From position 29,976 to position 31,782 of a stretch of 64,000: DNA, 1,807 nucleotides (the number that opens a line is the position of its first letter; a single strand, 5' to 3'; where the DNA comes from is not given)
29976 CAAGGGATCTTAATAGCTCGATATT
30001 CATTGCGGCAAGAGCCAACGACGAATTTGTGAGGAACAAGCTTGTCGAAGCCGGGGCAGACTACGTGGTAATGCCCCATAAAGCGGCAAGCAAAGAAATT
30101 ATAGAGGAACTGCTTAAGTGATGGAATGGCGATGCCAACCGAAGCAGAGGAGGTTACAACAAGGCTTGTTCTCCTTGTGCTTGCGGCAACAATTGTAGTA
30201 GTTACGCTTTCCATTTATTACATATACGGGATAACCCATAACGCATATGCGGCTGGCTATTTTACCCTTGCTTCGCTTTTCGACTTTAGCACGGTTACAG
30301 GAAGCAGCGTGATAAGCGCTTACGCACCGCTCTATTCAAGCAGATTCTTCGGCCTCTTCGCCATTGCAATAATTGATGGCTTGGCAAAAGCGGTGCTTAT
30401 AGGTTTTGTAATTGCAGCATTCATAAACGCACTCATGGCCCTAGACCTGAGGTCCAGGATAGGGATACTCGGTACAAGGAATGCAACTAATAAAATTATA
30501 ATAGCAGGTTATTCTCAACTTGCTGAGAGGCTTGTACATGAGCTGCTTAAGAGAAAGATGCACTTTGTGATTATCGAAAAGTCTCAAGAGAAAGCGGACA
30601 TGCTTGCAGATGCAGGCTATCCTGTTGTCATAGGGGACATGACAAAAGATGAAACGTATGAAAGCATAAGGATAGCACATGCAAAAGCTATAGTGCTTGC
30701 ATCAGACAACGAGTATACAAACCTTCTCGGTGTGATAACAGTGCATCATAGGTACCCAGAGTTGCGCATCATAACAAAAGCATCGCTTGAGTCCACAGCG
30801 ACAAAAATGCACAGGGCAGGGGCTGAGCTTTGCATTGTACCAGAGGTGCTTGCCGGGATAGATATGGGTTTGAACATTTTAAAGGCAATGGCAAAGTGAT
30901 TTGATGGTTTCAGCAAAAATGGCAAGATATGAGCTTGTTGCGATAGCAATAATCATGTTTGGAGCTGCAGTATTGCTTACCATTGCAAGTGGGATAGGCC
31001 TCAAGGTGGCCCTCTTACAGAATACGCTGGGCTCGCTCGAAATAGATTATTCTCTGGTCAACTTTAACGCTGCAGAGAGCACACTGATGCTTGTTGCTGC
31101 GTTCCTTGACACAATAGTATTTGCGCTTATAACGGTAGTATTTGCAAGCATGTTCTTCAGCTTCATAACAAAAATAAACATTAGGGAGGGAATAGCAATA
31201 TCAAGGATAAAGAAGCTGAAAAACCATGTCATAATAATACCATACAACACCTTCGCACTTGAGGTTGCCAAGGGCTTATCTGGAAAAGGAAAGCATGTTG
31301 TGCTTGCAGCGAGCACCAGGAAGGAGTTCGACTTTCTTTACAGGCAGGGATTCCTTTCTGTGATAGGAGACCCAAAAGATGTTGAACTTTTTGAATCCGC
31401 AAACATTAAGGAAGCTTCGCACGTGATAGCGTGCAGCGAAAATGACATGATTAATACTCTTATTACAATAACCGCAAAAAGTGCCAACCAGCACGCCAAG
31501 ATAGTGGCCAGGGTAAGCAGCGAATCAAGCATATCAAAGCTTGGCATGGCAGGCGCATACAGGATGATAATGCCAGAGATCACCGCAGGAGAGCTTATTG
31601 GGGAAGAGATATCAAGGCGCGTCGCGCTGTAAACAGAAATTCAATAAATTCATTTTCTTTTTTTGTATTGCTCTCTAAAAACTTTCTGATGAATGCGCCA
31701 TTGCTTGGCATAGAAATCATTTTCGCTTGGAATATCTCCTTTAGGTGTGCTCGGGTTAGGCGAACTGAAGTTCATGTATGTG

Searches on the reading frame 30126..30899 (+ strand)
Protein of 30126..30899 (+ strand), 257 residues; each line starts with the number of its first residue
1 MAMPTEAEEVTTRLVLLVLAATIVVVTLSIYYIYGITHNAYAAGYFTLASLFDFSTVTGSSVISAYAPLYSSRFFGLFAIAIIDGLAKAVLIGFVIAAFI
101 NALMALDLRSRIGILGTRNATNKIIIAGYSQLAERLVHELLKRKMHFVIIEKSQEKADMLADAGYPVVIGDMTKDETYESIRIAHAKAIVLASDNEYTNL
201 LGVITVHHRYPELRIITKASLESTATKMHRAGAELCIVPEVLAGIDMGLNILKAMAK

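Call 89: search_protein_families(library=pfam, proteins=[window:30126-30899:+], max_evalue=0.001)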
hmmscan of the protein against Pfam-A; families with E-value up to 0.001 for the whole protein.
window:30126-30899:+ (257 aa): 1 family
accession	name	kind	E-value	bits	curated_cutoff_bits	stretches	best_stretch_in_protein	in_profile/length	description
PF02254.24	TrkA_N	-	1.7e-24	86.8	23.8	1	124-239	1-116/116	TrkA-N domain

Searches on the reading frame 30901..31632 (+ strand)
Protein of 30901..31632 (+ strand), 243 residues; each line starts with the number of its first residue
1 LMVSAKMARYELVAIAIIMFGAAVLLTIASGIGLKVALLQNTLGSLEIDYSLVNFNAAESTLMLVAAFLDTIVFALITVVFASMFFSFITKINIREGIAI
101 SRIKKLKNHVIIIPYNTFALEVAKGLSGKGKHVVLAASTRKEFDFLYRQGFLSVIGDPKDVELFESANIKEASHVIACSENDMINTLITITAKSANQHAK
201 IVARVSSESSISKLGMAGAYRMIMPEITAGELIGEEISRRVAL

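Call 89: search_protein_families(library=pfam, proteins=[window:30901-31632:+], max_evalue=0.001)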
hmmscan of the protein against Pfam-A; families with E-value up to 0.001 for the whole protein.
window:30901-31632:+ (243 aa): 1 family
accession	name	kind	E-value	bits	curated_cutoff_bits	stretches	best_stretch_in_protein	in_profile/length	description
PF02254.24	TrkA_N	-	9.5e-22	77.9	23.8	1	110-225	1-116/116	TrkA-N domain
